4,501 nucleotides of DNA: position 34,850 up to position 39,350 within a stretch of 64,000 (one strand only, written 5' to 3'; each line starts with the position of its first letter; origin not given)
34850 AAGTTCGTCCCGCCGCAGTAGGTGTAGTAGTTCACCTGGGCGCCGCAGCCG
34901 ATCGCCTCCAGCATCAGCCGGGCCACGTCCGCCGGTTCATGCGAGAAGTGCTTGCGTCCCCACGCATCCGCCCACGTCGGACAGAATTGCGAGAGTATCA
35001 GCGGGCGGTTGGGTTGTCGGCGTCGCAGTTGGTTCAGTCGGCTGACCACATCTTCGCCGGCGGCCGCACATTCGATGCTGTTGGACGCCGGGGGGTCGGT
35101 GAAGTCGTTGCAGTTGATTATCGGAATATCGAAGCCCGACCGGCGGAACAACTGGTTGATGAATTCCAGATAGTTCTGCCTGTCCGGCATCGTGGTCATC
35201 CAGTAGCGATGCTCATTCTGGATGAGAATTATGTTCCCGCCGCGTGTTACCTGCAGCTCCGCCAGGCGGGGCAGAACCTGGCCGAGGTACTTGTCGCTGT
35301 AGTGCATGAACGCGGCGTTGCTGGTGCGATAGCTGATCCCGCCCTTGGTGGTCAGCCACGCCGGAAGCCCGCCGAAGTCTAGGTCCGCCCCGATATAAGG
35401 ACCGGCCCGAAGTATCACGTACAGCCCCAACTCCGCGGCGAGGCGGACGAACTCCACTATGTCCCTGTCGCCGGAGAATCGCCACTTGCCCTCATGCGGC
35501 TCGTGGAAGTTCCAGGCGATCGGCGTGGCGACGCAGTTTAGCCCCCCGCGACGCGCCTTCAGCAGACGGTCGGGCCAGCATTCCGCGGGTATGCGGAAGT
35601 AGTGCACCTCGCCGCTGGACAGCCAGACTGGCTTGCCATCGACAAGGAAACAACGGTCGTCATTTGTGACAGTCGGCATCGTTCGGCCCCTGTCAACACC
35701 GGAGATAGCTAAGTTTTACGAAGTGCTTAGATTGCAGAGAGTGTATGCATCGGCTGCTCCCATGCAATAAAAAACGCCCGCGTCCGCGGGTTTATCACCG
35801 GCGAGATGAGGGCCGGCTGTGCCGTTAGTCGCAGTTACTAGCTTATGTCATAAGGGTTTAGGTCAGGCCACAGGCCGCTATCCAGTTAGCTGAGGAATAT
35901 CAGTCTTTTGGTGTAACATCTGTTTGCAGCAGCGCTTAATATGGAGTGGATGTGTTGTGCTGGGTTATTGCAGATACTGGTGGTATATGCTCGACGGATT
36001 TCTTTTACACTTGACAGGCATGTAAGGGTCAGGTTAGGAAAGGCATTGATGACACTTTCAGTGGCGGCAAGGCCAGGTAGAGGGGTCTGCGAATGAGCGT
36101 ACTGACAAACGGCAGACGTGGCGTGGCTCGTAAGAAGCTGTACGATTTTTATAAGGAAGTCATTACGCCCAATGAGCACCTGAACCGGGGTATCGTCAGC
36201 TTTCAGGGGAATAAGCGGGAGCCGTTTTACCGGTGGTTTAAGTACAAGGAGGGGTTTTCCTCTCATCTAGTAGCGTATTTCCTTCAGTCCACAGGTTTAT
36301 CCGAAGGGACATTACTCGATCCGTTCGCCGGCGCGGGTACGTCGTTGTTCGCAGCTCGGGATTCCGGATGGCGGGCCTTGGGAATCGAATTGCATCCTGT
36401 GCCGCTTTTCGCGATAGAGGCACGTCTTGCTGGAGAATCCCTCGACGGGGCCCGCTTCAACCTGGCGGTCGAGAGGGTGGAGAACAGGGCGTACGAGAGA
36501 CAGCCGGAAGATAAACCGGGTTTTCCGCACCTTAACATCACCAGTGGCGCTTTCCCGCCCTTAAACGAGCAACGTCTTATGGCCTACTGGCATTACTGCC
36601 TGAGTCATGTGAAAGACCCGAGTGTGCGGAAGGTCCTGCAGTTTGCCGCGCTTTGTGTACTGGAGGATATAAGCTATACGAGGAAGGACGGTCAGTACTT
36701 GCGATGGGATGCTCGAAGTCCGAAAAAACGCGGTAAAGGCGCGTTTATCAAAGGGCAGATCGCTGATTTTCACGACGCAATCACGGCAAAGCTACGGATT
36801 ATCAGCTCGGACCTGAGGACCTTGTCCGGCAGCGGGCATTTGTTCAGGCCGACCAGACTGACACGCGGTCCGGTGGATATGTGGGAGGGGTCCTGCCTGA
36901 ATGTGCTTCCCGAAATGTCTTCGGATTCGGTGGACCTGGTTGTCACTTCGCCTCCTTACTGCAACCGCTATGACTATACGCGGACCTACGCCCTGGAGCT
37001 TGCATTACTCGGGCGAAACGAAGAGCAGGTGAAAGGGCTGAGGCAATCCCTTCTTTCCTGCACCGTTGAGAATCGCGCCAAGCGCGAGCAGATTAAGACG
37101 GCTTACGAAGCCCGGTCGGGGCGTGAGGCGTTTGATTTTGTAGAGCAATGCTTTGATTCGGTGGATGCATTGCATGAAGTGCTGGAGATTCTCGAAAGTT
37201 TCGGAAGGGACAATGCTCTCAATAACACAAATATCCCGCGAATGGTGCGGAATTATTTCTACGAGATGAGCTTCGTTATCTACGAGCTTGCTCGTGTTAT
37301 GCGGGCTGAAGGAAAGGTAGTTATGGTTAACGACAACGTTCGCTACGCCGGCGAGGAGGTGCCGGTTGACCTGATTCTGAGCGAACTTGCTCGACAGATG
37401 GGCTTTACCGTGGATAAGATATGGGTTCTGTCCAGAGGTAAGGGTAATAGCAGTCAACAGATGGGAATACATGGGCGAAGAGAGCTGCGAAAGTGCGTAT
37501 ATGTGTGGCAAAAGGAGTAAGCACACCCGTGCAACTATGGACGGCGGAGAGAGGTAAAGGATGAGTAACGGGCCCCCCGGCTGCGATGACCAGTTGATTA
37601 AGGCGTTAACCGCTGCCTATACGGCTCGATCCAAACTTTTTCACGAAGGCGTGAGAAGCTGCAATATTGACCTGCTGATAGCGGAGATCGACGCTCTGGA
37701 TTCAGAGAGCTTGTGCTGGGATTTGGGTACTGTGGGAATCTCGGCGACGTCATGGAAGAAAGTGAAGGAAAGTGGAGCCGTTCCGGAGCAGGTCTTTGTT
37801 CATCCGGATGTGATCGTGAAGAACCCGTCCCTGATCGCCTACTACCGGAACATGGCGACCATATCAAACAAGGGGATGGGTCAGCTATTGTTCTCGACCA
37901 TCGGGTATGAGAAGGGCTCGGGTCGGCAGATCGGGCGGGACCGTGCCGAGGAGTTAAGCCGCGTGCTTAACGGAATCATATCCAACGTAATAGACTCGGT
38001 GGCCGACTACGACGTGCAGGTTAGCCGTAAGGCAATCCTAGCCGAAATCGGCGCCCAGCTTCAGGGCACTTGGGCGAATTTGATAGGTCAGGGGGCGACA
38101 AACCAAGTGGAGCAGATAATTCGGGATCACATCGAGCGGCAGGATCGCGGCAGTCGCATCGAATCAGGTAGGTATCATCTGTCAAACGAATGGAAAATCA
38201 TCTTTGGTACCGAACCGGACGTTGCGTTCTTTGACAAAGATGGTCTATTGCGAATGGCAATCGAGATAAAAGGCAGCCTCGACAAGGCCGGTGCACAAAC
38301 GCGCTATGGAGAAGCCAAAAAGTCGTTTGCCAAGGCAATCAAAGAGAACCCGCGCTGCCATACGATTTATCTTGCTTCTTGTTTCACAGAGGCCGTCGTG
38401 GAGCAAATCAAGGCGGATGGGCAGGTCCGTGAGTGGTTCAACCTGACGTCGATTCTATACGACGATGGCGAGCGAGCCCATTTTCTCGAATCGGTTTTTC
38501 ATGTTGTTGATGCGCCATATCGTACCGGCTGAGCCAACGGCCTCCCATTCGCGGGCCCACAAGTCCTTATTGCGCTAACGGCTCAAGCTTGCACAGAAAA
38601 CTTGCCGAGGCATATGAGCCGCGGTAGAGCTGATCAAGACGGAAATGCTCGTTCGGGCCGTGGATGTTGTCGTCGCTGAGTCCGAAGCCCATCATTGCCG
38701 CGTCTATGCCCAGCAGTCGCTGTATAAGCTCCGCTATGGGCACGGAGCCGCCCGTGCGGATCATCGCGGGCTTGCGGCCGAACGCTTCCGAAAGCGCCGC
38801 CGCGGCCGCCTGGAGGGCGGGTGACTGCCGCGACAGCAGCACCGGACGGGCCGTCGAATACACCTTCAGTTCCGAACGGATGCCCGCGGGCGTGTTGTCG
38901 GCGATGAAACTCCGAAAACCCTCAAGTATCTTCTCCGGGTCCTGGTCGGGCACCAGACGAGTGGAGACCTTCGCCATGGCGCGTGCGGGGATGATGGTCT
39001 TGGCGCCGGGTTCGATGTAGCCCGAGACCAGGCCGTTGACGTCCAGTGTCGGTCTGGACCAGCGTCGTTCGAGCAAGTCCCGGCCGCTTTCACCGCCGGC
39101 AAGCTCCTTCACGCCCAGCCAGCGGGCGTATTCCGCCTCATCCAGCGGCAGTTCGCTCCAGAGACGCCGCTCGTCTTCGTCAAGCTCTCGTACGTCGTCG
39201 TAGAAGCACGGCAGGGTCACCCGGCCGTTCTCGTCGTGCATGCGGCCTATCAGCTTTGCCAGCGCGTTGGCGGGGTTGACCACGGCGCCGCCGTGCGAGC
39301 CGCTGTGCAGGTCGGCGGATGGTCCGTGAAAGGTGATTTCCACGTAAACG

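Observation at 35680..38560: Low-GC two-gene restriction-modification island with an unclassified nuclease partner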

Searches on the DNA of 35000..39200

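Call 82: search_rna_families(source=window, start=35000, end=39200, threshold=evalue, max_evalue=1)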
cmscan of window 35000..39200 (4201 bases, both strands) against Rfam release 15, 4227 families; matches with E-value up to 1: 1.
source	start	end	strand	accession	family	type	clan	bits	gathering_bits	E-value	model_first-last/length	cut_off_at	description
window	38647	38702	-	RF01121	sR38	Gene; snRNA; snoRNA; CD-box;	-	17.8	50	0.66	1-59/59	no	Small nucleolar RNA sR38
